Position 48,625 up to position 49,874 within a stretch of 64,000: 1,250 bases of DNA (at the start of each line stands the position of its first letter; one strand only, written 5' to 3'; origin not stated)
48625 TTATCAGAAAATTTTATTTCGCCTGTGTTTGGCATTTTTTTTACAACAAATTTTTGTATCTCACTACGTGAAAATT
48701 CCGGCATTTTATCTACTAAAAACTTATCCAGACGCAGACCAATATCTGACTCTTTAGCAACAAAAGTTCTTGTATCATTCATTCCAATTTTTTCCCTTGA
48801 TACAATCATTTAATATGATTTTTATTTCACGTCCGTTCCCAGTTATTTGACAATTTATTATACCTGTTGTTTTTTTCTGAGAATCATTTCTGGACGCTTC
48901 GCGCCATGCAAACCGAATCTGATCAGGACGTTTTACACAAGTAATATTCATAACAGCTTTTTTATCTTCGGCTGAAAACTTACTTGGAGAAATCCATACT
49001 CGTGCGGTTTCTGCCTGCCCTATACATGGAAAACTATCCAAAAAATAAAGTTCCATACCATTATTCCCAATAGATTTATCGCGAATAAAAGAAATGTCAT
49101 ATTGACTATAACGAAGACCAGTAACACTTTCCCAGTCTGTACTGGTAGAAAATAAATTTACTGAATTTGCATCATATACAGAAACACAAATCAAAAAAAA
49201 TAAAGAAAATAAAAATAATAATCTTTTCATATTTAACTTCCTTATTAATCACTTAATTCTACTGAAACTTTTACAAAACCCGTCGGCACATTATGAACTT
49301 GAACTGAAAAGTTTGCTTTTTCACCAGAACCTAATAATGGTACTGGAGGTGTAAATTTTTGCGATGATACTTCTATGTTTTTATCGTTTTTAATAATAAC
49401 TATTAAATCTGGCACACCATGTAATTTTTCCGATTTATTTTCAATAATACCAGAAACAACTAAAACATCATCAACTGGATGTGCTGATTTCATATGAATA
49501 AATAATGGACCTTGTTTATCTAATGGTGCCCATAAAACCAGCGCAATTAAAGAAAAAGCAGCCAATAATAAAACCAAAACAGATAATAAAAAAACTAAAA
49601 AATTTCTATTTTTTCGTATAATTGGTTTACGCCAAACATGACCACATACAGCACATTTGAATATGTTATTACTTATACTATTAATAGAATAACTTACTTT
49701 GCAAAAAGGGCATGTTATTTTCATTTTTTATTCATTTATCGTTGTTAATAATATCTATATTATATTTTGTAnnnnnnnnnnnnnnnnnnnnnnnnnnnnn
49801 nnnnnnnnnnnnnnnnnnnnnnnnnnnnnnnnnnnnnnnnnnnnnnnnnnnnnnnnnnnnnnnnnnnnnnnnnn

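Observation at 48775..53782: Operon of three giant type IV prepilin-like proteins followed by a ZitP-like zinc-ribbon/DUF3426 protein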

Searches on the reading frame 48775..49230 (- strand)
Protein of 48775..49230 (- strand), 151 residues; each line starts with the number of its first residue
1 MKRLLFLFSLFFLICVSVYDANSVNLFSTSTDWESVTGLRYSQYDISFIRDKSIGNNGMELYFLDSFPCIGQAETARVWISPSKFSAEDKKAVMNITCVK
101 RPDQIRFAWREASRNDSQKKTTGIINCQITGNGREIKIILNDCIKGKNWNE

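Call 3: search_protein_families(library=pfam, proteins=[window:48775-49230:-], max_evalue=1)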
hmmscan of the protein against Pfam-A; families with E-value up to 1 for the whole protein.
window:48775-49230:- (151 aa): 0 families

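Call 4: search_protein_families(library=ncbifam, proteins=[window:48775-49230:-], max_evalue=1)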
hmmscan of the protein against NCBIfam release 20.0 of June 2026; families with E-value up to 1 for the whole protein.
window:48775-49230:- (151 aa): 1 family
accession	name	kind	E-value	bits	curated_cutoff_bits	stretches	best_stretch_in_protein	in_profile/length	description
NF052318.1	T9SS_sortase_N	equivalog_domain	0.0052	16.9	40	1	1-117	1-114/140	type IX secretion system sortase PorU, long form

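Call 48: search_protein_families(library=pfam, proteins=[window:48775-49230:-], max_evalue=1)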
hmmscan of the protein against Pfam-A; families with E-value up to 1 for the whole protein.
window:48775-49230:- (151 aa): 0 families

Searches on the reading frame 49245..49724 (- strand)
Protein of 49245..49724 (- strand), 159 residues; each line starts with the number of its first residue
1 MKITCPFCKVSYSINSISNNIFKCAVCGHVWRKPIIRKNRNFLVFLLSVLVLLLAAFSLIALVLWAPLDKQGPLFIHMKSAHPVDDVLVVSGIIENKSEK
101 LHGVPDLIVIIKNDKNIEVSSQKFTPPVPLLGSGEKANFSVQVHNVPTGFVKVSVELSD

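Call 3: search_protein_families(library=pfam, proteins=[window:49245-49724:-], max_evalue=1)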
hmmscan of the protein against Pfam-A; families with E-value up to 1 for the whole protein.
window:49245-49724:- (159 aa): 12 families
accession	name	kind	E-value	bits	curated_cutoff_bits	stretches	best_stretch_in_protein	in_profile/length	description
PF13717.11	Zn_ribbon_4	-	0.00015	22.1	30.3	1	1-32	1-36/36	zinc-ribbon domain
PF12760.12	Zn_ribbon_IS1595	-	0.003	17.9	25.4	1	3-29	19-45/46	Transposase zinc-ribbon domain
PF08271.17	Zn_Ribbon_TF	-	0.0037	17.2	29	1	4-38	2-36/43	TFIIB zinc-binding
PF22191.2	IBR_1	-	0.009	16.3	27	1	3-30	4-30/47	IBR domain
PF09788.14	Tmemb_55A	-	0.016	14.9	30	1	2-72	150-219/248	Transmembrane protein 55A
PF15792.10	LAS2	-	0.027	15.2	27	0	85-125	19-60/74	Lung adenoma susceptibility protein 2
PF19769.4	CPxCG_zf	-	0.056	13.6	27.2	1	5-38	1-40/183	CPxCG-related zinc finger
PF01667.23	Ribosomal_S27e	-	0.063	13.4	24.5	1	1-34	6-39/55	Ribosomal protein S27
PF21349.2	RUBY_RBDX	-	0.11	12.4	26.5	0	22-31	1-10/30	Rubrerythrin, rubredoxin-like domain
PF05605.18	zf-Di19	-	0.14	12.8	27.5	0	3-20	3-20/54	Drought induced 19 protein (Di19), zinc-binding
PF06397.17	Desulfoferrod_N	-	0.15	12.2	23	1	19-30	4-15/36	Desulfoferrodoxin, N-terminal domain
PF17120.11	zf-RING_16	-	0.22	11.7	27.4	1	4-31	6-28/57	RING/Ubox like zinc-binding domain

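Call 4: search_protein_families(library=ncbifam, proteins=[window:49245-49724:-], max_evalue=1)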
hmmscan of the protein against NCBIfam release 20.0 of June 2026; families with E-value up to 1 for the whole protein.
window:49245-49724:- (159 aa): 6 families
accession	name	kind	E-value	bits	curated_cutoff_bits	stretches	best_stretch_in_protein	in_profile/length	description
TIGR02098.1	MJ0042_CXXC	domain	0.0076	15.9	20.9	1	1-32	1-36/38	MJ0042-type zinc finger domain-containing protein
TIGR00319.1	desulf_FeS4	domain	0.031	13.9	36.05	1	19-30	5-16/34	desulfoferrodoxin FeS4 iron-binding domain-containing protein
NF001629.0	PRK00415.1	equivalog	0.036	13.6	70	1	1-34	13-46/62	30S ribosomal protein S27e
NF003058.0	PRK03976.1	equivalog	0.054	13.5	87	1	3-31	37-64/91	50S ribosomal protein L37ae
NF038353.1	FxLYD_dom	domain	0.061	13.2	23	1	87-155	3-69/71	FxLYD domain-containing protein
NF047912.1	ECs_2282_CxxC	subfamily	0.11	12.4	37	1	1-34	1-40/60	ECs_2282 family putative zinc-binding protein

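Call 47: search_protein_families(library=pfam, alignment_id=A5, max_evalue=0.1)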
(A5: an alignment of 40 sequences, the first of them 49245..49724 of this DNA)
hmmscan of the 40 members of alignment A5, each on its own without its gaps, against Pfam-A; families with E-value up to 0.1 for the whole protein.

A. member 1, window:49245-49724:- (159 aa): 8 families
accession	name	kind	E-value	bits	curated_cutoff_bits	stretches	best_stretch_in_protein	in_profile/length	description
PF13717.11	Zn_ribbon_4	-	0.00015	22.1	30.3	1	1-32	1-36/36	zinc-ribbon domain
PF12760.12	Zn_ribbon_IS1595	-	0.003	17.9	25.4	1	3-29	19-45/46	Transposase zinc-ribbon domain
PF08271.17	Zn_Ribbon_TF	-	0.0037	17.2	29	1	4-38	2-36/43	TFIIB zinc-binding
PF22191.2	IBR_1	-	0.009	16.3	27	1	3-30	4-30/47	IBR domain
PF09788.14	Tmemb_55A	-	0.016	14.9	30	1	2-72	150-219/248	Transmembrane protein 55A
PF15792.10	LAS2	-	0.027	15.2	27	0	85-125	19-60/74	Lung adenoma susceptibility protein 2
PF19769.4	CPxCG_zf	-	0.056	13.6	27.2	1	5-38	1-40/183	CPxCG-related zinc finger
PF01667.23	Ribosomal_S27e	-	0.063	13.4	24.5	1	1-34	6-39/55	Ribosomal protein S27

B. families by the number of members that match (of 40 scanned): 50 families (the first 25 are shown)
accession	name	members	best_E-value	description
PF13717.11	Zn_ribbon_4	38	4.5e-08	zinc-ribbon domain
PF11906.13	DUF3426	31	2e-09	Protein of unknown function (DUF3426)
PF01667.23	Ribosomal_S27e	24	5e-05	Ribosomal protein S27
PF13719.11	Zn_ribbon_5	19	1.9e-05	zinc-ribbon domain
PF08271.17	Zn_Ribbon_TF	9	2e-05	TFIIB zinc-binding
PF08592.16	Anthrone_oxy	7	0.0021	Anthrone oxygenase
PF09788.14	Tmemb_55A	6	0.016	Transmembrane protein 55A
PF19913.5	WCOB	5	0.0014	Wolframin C-terminal OB-fold domain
PF22191.2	IBR_1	4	0.009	IBR domain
PF12760.12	Zn_ribbon_IS1595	3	0.00014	Transposase zinc-ribbon domain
PF13903.11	Claudin_2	3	0.016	PMP-22/EMP/MP20/Claudin tight junction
PF14354.12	Lar_restr_allev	3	0.022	Restriction alleviation protein Lar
PF11494.13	Ta0938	3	0.029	Ta0938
PF11238.13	DUF3039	2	0.01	Protein of unknown function (DUF3039)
PF13408.12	Zn_ribbon_recom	2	0.028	Recombinase zinc beta ribbon domain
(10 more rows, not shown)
